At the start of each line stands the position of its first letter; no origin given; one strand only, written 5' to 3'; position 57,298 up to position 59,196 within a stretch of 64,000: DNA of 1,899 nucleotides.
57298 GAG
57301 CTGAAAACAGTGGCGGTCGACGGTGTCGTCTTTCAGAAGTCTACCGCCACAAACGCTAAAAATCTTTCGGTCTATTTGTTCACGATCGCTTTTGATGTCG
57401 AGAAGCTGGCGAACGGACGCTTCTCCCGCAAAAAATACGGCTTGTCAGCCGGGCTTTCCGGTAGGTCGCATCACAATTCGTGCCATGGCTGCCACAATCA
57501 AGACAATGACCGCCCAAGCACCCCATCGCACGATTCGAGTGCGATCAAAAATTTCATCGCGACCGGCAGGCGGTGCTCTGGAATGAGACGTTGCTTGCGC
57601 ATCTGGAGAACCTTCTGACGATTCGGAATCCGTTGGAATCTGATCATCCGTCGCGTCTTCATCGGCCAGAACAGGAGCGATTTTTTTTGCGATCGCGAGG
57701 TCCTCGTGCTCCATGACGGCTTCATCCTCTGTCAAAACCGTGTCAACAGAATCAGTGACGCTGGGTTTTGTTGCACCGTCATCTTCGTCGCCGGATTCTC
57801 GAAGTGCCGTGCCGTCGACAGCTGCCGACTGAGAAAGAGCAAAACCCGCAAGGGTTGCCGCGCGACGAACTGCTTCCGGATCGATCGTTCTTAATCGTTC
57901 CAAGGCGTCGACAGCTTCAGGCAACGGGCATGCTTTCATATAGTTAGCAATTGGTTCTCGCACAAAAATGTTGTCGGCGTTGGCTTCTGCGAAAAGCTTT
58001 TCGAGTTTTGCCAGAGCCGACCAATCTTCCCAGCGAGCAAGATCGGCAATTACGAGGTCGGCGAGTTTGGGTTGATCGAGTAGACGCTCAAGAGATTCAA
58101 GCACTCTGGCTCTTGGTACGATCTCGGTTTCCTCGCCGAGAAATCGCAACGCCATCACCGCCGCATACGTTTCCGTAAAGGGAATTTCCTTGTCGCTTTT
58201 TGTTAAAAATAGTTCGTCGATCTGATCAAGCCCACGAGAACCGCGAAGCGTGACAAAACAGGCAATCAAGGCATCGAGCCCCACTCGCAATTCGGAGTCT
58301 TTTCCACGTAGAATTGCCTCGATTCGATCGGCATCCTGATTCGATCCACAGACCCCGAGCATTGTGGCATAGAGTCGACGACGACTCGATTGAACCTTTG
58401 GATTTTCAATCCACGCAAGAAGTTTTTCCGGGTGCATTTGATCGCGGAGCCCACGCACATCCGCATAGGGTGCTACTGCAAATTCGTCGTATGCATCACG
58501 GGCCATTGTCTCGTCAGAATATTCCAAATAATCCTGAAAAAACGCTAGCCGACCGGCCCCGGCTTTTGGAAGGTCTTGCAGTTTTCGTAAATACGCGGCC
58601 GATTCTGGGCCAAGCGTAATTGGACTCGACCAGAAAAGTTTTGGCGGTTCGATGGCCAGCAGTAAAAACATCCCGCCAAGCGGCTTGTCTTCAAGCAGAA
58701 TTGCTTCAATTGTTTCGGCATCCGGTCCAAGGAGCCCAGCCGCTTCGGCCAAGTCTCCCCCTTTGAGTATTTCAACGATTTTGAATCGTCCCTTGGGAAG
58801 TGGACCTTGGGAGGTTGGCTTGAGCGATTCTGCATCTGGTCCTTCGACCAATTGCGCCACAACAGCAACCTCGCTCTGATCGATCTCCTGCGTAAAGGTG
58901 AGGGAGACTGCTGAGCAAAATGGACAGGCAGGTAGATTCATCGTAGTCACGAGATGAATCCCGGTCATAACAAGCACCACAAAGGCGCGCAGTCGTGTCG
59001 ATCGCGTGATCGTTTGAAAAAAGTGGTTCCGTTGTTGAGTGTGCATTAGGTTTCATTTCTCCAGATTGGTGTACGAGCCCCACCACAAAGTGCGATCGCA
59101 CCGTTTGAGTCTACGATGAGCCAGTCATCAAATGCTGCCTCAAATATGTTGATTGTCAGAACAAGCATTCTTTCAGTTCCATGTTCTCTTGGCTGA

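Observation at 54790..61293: Co-directional, partly overlapping ABC (MacB/FtsX-type) cluster with duplicated CPFC-protein and CCFG(DUF3299-like) genes: candidate undescribed envelope system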

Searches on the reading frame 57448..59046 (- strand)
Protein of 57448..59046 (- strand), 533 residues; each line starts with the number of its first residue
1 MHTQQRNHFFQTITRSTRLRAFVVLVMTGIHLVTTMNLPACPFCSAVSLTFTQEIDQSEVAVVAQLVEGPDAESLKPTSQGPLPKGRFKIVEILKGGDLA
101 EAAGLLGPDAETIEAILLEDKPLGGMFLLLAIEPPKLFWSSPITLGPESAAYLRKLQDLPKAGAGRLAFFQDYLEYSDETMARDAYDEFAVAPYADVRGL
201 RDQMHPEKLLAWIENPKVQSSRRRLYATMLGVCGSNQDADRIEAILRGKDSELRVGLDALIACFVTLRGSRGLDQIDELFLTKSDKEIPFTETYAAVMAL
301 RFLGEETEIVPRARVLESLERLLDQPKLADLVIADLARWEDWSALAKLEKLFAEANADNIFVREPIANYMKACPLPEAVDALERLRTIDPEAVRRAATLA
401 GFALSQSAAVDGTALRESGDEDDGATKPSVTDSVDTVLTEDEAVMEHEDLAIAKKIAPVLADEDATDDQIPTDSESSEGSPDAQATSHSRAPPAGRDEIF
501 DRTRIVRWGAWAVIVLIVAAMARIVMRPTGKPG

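Call 3: search_protein_families(library=pfam, proteins=[window:57448-59046:-], max_evalue=0.1)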
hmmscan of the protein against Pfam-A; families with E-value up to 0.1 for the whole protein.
window:57448-59046:- (533 aa): 1 family
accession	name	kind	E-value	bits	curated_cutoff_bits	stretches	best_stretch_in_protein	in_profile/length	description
PF13646.12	HEAT_2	-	0.0031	18.2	27.7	1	324-398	12-84/88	HEAT repeats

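Call 4: search_protein_families(library=ncbifam, proteins=[window:57448-59046:-], max_evalue=0.1)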
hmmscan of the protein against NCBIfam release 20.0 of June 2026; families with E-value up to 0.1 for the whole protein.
window:57448-59046:- (533 aa): 0 families

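Call 8: find_homologous_proteins(query=window:57448-59046:-, max_evalue=0.001)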
Query window:57448-59046:- (533 aa): 2130 proteins with E <= 0.001 among 8000 candidates; the best 120 are listed.
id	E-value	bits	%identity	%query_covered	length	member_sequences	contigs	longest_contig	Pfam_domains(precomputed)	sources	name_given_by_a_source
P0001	0.0e+0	1119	95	100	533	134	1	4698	-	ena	-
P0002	1.9e-174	599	55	97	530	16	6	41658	-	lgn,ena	-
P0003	8.2e-173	594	55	97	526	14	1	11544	-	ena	-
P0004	1.0e-172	594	58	92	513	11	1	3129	-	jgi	jgi:hypothetical protein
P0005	3.9e-172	592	59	92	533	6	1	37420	-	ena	-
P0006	5.5e-170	585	55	98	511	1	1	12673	-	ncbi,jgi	jgi:hypothetical protein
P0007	2.8e-169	582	56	96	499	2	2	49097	-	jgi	-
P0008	1.1e-168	580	59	92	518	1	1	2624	-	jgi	jgi:hypothetical protein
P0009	1.8e-168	580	56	98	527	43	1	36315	-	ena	-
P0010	3.9e-168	579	59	89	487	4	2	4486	PF13646.13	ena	-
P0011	8.1e-168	578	54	100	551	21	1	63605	-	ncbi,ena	-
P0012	2.1e-167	576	54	95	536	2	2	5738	-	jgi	jgi:hypothetical protein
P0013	4.1e-167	575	56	97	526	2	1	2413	-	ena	-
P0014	5.0e-167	575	60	83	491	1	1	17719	-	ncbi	-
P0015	6.6e-167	575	62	81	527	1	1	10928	-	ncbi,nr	ncbi:MAG: hypothetical protein EBZ59_04060 [Planctomycetia bacterium]|nr:hypothetical protein [Planc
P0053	9.7e-164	564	61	81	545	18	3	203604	-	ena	-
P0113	9.9e-161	554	55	96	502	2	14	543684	-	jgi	jgi:hypothetical protein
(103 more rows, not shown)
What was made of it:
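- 57445..59046 (-): P1 (533 aa), in order:
- signal peptide
- CPFC (residues 41-44)
- small beta domain (about 58-145)
- ARM/HEAT solenoid (about 149-409)
- acidic disordered tether (about 406-500; 25 D+E against 6 K+R) containing the conserved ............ motif
- C-terminal TM anchor (508-526). More than 2,130 homologues, all named 'hypothetical' (call 8).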

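Call 10: find_encoding_contigs(protein=P0113, flank=8000, max_places=2)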
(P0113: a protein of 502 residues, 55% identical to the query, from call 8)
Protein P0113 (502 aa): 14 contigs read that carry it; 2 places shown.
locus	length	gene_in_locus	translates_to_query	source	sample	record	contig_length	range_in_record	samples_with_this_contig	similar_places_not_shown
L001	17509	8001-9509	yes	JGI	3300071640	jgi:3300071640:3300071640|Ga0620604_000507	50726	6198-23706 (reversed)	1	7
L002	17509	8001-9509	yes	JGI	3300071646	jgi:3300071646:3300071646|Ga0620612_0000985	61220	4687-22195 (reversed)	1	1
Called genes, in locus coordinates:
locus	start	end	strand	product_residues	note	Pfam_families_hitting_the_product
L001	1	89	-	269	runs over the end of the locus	PF02548:Pantoate_transf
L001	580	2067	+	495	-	PF05697:Trigger_N, PF05698:Trigger_C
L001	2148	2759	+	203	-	PF00574:CLP_protease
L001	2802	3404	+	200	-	PF00574:CLP_protease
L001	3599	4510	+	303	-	-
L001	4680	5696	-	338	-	PF00044:Gp_dh_N, PF02800:Gp_dh_C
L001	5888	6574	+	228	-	PF00005:ABC_tran, PF13555:AAA_29 (weak), PF13304:AAA_21 (faint)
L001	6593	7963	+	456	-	PF12704:MacB_PCD, PF02687:FtsX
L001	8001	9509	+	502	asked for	-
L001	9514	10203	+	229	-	-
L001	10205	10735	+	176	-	PF11736:DUF3299 (weak)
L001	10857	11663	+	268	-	PF14023:Bestrophin-like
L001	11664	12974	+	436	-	PF13433:Peripla_BP_5, PF13458:Peripla_BP_6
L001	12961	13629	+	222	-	PF01987:AIM24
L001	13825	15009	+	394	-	PF08442:ATP-grasp_2, PF13549:ATP-grasp_5, PF24948:Citrate_synth_N, PF00549:Ligase_CoA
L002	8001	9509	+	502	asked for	-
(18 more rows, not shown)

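Call 11: find_encoding_contigs(protein=P0053, flank=8000, max_places=2)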
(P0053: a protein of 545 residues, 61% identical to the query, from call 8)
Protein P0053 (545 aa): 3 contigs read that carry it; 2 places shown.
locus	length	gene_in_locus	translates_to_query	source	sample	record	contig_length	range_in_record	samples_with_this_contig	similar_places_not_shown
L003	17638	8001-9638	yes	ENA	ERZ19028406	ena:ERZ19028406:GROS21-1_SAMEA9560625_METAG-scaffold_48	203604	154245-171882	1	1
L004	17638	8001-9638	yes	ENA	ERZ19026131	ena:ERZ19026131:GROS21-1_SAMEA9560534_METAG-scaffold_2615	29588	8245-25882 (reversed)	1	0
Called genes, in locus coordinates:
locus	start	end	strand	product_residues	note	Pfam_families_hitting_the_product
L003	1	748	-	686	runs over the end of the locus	PF13428:TPR_14 (faint), PF07719:TPR_2 (faint), PF13431:TPR_17 (faint), PF00515:TPR_1 (faint), PF13432:TPR_16, PF14559:TPR_19 (weak), PF13432:TPR_16, PF14559:TPR_19 (weak), +6 more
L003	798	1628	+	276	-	PF00535:Glycos_transf_2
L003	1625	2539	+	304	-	PF13640:2OG-FeII_Oxy_3, PF13661:2OG-FeII_Oxy_4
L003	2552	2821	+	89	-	-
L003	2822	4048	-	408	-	PF07963:N_methyl (faint), PF07596:SBP_bac_10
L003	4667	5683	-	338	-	PF00044:Gp_dh_N, PF02800:Gp_dh_C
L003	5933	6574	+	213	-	PF00005:ABC_tran, PF13304:AAA_21 (faint)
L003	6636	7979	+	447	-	PF12704:MacB_PCD, PF02687:FtsX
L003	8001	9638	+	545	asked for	-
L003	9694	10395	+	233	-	PF13828:DUF4190 (weak)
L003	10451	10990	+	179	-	-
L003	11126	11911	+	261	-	PF14023:Bestrophin-like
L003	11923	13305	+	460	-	PF13433:Peripla_BP_5, PF13458:Peripla_BP_6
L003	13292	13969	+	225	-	PF01987:AIM24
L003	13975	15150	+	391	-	-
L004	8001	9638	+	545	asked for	-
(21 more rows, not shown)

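Call 14: search_solved_structures(query=window:57448-59046:-, max_evalue=10, show_alignments=2)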
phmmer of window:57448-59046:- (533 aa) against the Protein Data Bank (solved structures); distinct sequences matched with E-value up to 10: 0.
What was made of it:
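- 57445..59046 (-): No PDB sequence match (call 14).
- Tried and rejected: phmmer against PDB found nothing (call 14).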

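Call 18: find_related_loci(query=A1, collection=genome_contigs, flank=10000)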
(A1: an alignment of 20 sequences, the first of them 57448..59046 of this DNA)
Query A1 (533 aa) in genome_contigs; peptide patterns used: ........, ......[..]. (x = any residue, [..] = any of these).
599 stretches matched a pattern (row limit reached: there are more); 437 encode a relative of the query (tblastn E <= 1e-3); the best 80 are kept; 80 distinct loci.
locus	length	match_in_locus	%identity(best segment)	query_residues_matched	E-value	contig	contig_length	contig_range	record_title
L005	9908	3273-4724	56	19-529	6e-180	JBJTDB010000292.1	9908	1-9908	MAG: Planctomycetia bacterium isolate samp_4326_VAMB_363 samp_4326_2615288, whole genome shotgun sequence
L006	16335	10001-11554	56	10-529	2e-178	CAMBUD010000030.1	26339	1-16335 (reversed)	MAG: Planctomicrobium piriforme isolate MoH-02may19-16 genome assembly, contig: MoH-02may19-C2651, whole genome shotgun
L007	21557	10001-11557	54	2-532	2e-176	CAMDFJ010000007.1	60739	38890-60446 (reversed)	MAG: Candidatus Kuenenia stuttgartiensis isolate MsE-01oct19-48 genome assembly, contig: MsE-01oct19-C368, whole genome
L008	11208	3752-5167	59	2-483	3e-176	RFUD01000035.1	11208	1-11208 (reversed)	MAG: Planctomycetia bacterium isolate WB5_1A_201 contig_100_34, whole genome shotgun sequence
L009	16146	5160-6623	56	23-529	7e-176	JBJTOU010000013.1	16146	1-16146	MAG: Planctomycetia bacterium isolate samp_4449_semibin_290 samp_4449_142235, whole genome shotgun sequence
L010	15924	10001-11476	57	40-527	1e-175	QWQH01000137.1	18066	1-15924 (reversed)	MAG: Planctomycetota bacterium isolate ZH-3NOV15-plancto3 ZH-3NOV15-C3666, whole genome shotgun sequence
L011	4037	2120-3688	55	7-531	0e+0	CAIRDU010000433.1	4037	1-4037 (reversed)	MAG: uncultured Planctomycetaceae bacterium isolate UppL7s_bin-0881 genome assembly, contig: bin-0881:433/560, whole gen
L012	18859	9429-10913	58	40-529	7e-172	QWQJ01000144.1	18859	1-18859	MAG: Planctomycetota bacterium isolate ZH-3NOV15-plancto5 ZH-3NOV15-C3349, whole genome shotgun sequence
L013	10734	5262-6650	57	40-528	1e-171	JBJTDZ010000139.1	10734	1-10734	MAG: Pirellulales bacterium isolate samp_4323_metadecoder_402 samp_4323_1058763, whole genome shotgun sequence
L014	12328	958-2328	58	18-489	3e-171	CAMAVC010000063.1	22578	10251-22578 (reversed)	MAG: Planctomicrobium piriforme isolate GE-03apr19-210 genome assembly, contig: GE-03apr19-C2789, whole genome shotgun s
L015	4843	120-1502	57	2-477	3e-174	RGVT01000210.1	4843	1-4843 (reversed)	MAG: Planctomycetia bacterium isolate WB9_2_258 contig_100_209, whole genome shotgun sequence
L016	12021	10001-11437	55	19-528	1e-169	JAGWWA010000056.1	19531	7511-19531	MAG: Planctomycetota bacterium isolate REEB432 contig-150_5066, whole genome shotgun sequence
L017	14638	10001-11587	54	15-530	1e-169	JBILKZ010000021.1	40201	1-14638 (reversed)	MAG: Pirellulales bacterium isolate ME2017-07-18_3300034272_group7_bin91 Rohwer_bin1743_scaffold_220_c1, whole genome sh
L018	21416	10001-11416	56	40-529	1e-169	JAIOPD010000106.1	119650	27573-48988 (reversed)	MAG: Planctomycetia bacterium isolate LakeFargette_0920_ALND_MAG_67_38 LacPavin_0920_ALND_scaffold_388276, whole genome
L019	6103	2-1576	55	23-527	4e-171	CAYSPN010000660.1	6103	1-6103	MAG TPA_asm: uncultured Candidatus Kuenenia sp. isolate binchicken_co255_45 genome assembly, contig: k141_3973759, whole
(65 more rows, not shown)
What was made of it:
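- Closest known: Vibrio ZrgABCDE and Pseudomonas aeruginosa PA4063-PA4066. Different: The cluster is common among the planctomycete genomes sampled, with relatives of P1 confirmed at up to 437 places in one-genome-per-species contigs (call 18).
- The cluster is widespread and lies among housekeeping genes (calls 10, 18).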

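Call 24: predict_structure(alignment_id=A1)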
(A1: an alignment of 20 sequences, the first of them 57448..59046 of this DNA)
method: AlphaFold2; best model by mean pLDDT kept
length: 533 residues; sequences in the alignment: 20
mean_pLDDT: 74.5   pTM: 0.62
mean pLDDT of the five models: 74.5, 71.9, 70.1, 69.9, 69.1
residues with pLDDT >= 90: 213; 70-90: 159; 50-70: 34; < 50: 127
segments of 3 or more residues with pLDDT < 50: 1-14, 35-46, 409-501, 530-533
pLDDT, mean of each block of 10 residues (from residue 1): 42 55 72 46 49 89 95 83 91 92 88 91 94 77 89 91 93 91 92 89 94 92 92 95 92 87 93 90 73 85 77 90 88 91 94 90 93 93 92 77 52 34 30 28 40 35 29 29 33 36 70 87 66 40
secondary structure, 60 per line:
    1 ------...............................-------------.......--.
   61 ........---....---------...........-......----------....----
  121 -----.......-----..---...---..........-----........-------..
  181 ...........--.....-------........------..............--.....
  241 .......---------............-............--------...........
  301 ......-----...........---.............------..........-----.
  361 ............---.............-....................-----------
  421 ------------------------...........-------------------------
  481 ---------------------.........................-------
elements in order: H7-37 H51-57 E60-68 H72-75 E85-95 H97-102 E113-116 E126-132 E143-145 H149-158 H164-171 H179-191 H194-198 H206-213 H220-233 H236-247 H257-268 H270-281 H290-306 H312-322 H326-338 H345-354 H360-372 H376-388 H390-409 H445-455 H502-526
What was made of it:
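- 57445..59046 (-): AF2 model with pLDDT about 90 over residues 50-400 (call 24).
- On ARM/HEAT alpha-solenoid repeat proteins: The AF2 model has 18 helices across residues 149-409 at pLDDT about 90 (call 24).
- In the model, a helix then a strand follow the CxxC, as they do in thioredoxin folds (call 24).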

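Call 28: fold_search(model_id=the predicted structure, library=pdb)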
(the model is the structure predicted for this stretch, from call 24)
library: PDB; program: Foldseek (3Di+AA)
matches with E <= 10: 999; with E <= 0.001: 0
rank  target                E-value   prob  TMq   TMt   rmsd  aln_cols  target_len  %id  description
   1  4rv1_C                1.2e-03  1.00  0.18  0.22  13.3       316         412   16  Crystal Structure of Engineered Protein. Northeast Structural Genomics Consortium (NESG) Target OR497. (released 2014-12-10)
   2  4rv1_D                1.9e-03  1.00  0.19  0.23  14.9       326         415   16  Crystal Structure of Engineered Protein. Northeast Structural Genomics Consortium (NESG) Target OR497. (released 2014-12-10)
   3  4d4z_A                3.7e-03  1.00  0.20  0.34  12.9       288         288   16  STRUCTURE OF HUMAN DEOXYHYPUSINE HYDROXYLASE in complex with glycerol (released 2015-04-15)
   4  4rv1_B                4.7e-03  0.99  0.19  0.24  14.8       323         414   15  Crystal Structure of Engineered Protein. Northeast Structural Genomics Consortium (NESG) Target OR497. (released 2014-12-10)
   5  6bvv_A                5.7e-03  1.00  0.24  0.29   9.3       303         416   10  Nipah virus W protein C-terminus in complex with Importin alpha 3 (released 2018-07-04)
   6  4hxt                  6.9e-03  0.99  0.18  0.33  11.9       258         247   14  Crystal Structure of Engineered Protein. Northeast Structural Genomics Consortium Target OR329 (released 2012-11-21)
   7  4d4z_B                7.2e-03  1.00  0.20  0.34  13.2       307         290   16  STRUCTURE OF HUMAN DEOXYHYPUSINE HYDROXYLASE in complex with glycerol (released 2015-04-15)
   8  6s9o_D                7.2e-03  1.00  0.25  0.35   9.5       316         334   15  Designed Armadillo Repeat protein internal Lock1 fused to target peptide KRKRKLKFKR (released 2020-02-19)
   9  6s9o_C                7.5e-03  1.00  0.26  0.36   9.4       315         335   14  Designed Armadillo Repeat protein internal Lock1 fused to target peptide KRKRKLKFKR (released 2020-02-19)
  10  5mfl_A                1.0e-02  1.00  0.25  0.35   9.2       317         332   14  Designed armadillo repeat protein (KR)5_GS10_YIIIM6AII (released 2017-09-13)
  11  5tbk_E                1.1e-02  0.96  0.17  0.20  12.4       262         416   12  Crystal structure of human importin a3 bound to RCC1 (released 2017-09-13)
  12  5tbk_B                1.2e-02  0.97  0.16  0.19  12.5       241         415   12  Crystal structure of human importin a3 bound to RCC1 (released 2017-09-13)
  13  7rfy_A                1.3e-02  0.95  0.16  0.20  12.5       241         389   12  Importin alpha3 in complex with MERS ORF4B (released 2021-07-28)
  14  6fsq                  1.5e-02  0.99  0.18  0.25  14.8       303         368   16  Structure of A3_bGFPD, an artificial bi-domain protein based on two different alphaRep domains : A3 and a GFP binding do (released 2018-08-08)
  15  5n3u_A                1.5e-02  0.98  0.19  0.34  11.8       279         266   15  The structure of the complex of CpcE and CpcF of phycocyanin lyase from Nostoc sp. PCC7120 (released 2017-12-06)
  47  7z0g_C                6.5e-02  1.00  0.28  0.57   6.1       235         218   18  CPAP:TUBULIN:IE5 ALPHAREP COMPLEX P1 SPACE GROUP (released 2022-04-13)
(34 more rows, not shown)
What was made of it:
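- On ARM/HEAT alpha-solenoid repeat proteins: Foldseek matches designed armadillo proteins, importin-alpha, DOHH and CpcE/F with probability about 1 but E 1e-3 or worse (call 28).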

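Call 44: search_protein_representatives(alignment_id=A2)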
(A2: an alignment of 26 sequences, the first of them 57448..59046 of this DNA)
Query: 26 sequences, 389 profile positions. Proteins with E-value up to 0.001 (for the whole library): 2658; up to 1e-10: 1942; up to 1e-30: 1040. The best 150 are listed.
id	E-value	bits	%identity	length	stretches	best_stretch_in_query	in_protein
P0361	2.3e-143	494.3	-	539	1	6-387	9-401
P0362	3.0e-132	457.7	-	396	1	10-387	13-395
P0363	5.0e-119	414.2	-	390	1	15-384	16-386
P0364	3.3e-114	398.3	-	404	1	90-362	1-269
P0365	2.5e-112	392.1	-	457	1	10-313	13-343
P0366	6.9e-109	380.8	-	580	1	12-380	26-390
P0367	3.4e-108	378.5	-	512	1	13-380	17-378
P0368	6.3e-108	377.6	-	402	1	19-386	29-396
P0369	5.2e-107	374.6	-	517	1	12-380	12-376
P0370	1.1e-106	373.6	-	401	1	12-386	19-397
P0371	8.6e-105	367.3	-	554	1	14-380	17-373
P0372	9.3e-105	367.2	-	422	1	4-380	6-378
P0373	1.1e-104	366.9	-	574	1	16-380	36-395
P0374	1.5e-104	366.4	-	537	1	9-379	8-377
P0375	4.8e-104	364.8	-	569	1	12-384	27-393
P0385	3.2e-99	349.0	-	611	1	9-380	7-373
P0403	2.2e-95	336.3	-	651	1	10-379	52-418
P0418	4.6e-92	325.4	-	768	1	18-380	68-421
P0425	1.5e-91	323.7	-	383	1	13-381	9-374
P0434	5.8e-90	318.5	-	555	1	20-381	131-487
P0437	7.6e-90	318.1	-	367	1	19-379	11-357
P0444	8.8e-89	314.6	-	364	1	23-380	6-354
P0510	3.4e-82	292.9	-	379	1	13-380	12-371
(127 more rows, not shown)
